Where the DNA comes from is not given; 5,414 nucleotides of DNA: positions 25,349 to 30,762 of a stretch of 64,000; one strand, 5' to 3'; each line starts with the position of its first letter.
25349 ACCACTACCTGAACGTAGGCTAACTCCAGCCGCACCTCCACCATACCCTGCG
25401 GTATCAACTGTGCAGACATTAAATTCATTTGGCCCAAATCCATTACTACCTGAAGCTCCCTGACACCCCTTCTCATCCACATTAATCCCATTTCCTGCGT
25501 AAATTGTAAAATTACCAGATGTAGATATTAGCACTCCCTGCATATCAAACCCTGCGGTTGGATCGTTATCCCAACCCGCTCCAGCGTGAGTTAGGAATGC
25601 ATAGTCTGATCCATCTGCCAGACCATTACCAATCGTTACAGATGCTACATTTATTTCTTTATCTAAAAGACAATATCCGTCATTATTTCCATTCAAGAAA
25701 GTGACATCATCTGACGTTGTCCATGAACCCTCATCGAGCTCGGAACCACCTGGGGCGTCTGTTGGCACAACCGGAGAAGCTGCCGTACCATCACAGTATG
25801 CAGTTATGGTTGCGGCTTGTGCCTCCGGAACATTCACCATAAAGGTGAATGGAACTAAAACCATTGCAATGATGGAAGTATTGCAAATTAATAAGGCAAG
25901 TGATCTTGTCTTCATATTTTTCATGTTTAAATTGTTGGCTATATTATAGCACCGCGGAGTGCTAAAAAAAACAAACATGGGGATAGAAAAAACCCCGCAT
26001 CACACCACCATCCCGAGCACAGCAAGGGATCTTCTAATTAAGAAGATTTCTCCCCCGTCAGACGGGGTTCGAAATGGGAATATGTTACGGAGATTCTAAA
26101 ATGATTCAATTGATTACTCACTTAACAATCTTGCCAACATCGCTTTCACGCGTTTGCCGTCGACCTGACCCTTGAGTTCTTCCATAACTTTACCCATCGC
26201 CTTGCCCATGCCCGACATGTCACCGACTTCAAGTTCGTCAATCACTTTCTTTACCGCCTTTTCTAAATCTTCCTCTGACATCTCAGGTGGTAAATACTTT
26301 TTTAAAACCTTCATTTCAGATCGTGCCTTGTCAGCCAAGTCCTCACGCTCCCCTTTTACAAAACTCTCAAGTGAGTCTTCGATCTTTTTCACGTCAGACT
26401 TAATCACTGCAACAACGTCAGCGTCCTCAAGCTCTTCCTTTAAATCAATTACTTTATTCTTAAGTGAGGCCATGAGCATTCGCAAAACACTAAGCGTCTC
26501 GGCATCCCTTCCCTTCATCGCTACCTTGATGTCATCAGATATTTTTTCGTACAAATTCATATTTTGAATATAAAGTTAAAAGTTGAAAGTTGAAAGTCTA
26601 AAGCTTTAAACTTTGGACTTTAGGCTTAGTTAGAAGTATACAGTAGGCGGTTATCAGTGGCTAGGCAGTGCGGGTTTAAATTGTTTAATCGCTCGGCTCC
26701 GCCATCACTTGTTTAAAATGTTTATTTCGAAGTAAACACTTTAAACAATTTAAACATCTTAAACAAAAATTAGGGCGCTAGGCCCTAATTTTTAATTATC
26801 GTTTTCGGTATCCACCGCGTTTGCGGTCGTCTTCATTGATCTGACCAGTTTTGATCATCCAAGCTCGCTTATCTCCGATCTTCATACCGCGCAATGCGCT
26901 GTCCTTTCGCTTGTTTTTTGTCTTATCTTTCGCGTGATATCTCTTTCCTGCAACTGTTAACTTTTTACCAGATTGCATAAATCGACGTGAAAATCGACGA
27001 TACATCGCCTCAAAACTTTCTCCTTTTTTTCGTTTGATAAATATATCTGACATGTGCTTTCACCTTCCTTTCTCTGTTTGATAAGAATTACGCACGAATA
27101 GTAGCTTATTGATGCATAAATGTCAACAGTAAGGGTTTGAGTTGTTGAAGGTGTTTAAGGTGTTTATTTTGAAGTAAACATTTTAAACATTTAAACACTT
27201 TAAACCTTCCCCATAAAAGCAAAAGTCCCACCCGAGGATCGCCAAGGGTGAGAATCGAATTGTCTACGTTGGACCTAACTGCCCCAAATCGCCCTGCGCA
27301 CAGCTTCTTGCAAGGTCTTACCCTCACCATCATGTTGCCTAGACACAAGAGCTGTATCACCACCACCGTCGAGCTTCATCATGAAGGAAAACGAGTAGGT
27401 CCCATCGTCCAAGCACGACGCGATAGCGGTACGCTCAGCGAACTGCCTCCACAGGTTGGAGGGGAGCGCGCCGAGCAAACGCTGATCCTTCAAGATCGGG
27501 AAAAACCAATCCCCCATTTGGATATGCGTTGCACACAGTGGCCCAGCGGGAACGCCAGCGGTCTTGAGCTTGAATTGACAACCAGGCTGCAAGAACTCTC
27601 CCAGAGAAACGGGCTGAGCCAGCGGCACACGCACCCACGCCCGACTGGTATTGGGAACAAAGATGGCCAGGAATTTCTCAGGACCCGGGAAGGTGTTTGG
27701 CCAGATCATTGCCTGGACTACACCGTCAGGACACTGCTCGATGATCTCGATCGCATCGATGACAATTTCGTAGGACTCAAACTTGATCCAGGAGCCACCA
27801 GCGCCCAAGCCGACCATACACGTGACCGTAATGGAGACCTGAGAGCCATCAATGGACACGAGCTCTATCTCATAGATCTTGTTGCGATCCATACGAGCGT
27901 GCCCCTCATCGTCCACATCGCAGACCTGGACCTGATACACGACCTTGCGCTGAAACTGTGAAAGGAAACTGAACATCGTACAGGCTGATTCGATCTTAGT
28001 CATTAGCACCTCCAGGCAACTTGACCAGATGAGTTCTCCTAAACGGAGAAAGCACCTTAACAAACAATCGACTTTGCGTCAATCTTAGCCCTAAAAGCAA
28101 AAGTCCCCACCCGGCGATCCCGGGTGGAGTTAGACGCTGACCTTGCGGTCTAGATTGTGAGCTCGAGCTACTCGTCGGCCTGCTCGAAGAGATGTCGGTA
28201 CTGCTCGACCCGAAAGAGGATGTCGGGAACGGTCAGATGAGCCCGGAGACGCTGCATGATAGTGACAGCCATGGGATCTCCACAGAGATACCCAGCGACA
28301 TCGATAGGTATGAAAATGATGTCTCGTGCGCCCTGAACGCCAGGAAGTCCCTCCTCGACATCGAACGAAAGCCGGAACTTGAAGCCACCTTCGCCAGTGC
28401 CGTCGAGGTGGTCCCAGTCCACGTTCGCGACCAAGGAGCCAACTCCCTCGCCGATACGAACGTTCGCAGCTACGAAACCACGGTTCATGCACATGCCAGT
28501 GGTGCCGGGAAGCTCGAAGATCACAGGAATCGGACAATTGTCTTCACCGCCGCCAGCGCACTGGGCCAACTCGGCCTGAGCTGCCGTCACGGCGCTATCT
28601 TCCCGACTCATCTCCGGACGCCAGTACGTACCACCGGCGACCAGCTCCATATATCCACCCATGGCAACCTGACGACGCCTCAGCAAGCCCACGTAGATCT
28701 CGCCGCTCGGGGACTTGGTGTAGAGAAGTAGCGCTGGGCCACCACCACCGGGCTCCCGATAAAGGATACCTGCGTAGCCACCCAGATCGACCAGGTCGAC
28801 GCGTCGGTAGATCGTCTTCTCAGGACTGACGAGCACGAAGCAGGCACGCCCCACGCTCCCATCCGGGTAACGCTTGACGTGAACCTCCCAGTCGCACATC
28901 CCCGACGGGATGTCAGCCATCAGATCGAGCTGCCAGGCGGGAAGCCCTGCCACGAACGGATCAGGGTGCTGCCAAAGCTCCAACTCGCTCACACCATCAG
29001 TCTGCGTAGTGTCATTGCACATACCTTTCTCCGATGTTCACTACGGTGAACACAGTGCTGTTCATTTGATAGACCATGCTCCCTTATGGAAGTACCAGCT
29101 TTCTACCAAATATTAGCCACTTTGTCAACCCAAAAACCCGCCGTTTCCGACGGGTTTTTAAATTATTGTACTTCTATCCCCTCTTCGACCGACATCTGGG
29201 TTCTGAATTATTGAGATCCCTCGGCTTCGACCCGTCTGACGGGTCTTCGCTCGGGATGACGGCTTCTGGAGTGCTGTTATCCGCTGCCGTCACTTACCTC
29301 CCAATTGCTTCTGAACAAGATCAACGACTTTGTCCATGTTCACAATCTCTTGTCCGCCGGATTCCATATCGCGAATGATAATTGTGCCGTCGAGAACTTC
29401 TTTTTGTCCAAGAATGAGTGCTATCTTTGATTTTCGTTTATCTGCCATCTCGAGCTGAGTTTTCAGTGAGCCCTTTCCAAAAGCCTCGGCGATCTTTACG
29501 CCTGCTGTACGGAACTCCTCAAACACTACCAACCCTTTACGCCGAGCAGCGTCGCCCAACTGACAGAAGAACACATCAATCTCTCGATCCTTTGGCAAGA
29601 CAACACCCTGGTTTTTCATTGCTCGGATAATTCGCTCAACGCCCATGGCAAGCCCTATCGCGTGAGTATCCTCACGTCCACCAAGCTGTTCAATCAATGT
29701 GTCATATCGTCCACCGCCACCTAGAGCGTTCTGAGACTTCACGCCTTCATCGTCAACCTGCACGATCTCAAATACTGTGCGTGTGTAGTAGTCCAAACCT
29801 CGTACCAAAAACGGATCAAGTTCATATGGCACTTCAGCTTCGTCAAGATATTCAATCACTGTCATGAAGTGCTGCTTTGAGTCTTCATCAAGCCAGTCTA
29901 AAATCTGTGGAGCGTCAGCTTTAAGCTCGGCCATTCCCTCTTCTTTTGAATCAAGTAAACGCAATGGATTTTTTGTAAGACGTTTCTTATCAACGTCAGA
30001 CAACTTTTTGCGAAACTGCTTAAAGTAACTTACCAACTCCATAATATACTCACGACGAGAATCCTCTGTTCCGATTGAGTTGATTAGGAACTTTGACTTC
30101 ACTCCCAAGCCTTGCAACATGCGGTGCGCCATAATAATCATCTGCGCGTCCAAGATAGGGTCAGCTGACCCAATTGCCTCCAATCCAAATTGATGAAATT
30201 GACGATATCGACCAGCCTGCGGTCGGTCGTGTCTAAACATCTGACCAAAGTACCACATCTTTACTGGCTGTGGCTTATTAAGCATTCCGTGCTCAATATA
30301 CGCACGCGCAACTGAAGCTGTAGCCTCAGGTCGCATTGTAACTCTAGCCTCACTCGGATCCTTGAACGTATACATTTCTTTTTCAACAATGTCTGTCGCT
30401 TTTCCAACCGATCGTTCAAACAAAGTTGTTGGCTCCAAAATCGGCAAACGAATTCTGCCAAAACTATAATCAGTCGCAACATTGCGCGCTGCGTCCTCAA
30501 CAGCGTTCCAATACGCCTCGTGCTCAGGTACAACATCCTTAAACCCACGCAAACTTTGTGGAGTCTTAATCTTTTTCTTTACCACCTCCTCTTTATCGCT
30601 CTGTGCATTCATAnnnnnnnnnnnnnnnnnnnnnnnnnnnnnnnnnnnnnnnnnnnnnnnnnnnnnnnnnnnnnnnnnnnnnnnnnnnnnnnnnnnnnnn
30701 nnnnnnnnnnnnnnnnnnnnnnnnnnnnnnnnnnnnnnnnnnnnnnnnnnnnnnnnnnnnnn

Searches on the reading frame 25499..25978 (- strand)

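Call 76: search_protein_families(library=pfam, proteins=[window:25499-25978:-], max_evalue=1)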
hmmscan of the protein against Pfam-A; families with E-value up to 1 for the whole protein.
window:25499-25978:- (160 aa): 2 families
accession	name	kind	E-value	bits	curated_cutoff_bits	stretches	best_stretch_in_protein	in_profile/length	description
PF08592.16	Anthrone_oxy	-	0.06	14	27.3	1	25-68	34-72/106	Anthrone oxygenase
PF23979.1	DUF7304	-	0.16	12.4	27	1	112-139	18-44/72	Domain of unknown function (DUF7304)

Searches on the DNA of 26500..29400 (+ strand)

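Call 71: search_rna_families(source=window, start=26500, end=29400, threshold=evalue, max_evalue=0.1)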
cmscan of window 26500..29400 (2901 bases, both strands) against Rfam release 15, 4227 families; matches with E-value up to 0.1: 3.
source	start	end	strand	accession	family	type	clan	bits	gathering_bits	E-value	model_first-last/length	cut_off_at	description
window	26535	26624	+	RF02728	HrrF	Gene; sRNA;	-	26.3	77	0.092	1-116/116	no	Haemophilus regulatory RNA responsive to iron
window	27129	27212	+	RF03323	mir-3613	Gene; miRNA;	-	25.9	91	0.017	1-86/86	no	mir-3613 microRNA precursor family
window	27118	27224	+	RF01412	BsrG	Gene; sRNA;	-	19.6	55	0.087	35-143/259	no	BsrG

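Call 73: search_dna_similar(query=window:27150-29150:+, collection=phages, mode=distant, max_rows=5)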
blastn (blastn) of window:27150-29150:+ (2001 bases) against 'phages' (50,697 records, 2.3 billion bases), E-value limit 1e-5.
No match.

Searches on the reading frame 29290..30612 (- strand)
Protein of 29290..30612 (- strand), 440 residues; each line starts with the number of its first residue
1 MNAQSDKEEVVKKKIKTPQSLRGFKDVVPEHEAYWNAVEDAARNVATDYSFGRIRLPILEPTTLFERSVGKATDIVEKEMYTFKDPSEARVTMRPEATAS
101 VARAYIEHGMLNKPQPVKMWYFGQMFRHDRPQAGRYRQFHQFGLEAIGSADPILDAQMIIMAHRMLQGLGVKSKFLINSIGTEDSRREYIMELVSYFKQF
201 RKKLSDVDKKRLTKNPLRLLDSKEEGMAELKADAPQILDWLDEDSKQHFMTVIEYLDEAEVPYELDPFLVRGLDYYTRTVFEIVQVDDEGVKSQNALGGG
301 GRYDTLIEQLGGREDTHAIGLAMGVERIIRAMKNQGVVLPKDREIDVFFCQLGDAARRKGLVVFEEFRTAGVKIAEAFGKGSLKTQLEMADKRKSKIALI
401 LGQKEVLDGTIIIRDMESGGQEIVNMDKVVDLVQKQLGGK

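Call 35: search_protein_families(library=pfam, proteins=[window:29290-30612:-], max_evalue=0.001)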
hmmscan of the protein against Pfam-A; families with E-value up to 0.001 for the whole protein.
window:29290-30612:- (440 aa): 4 families
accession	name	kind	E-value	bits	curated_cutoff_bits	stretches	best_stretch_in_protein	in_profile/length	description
PF13393.11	tRNA-synt_His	-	3.7e-38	132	25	1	23-328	1-308/308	Histidyl-tRNA synthetase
PF00587.30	tRNA-synt_2b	-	2.9e-16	60.5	29.3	1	81-332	1-175/179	tRNA synthetase class II core domain (G, H, P, S and T)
PF03129.25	HGTP_anticodon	-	1.2e-08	35.5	21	1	355-435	13-93/94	Anticodon binding domain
PF01409.25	tRNA-synt_2d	-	0.00056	19.9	19.8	0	79-169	66-153/246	tRNA synthetases class II core domain (F)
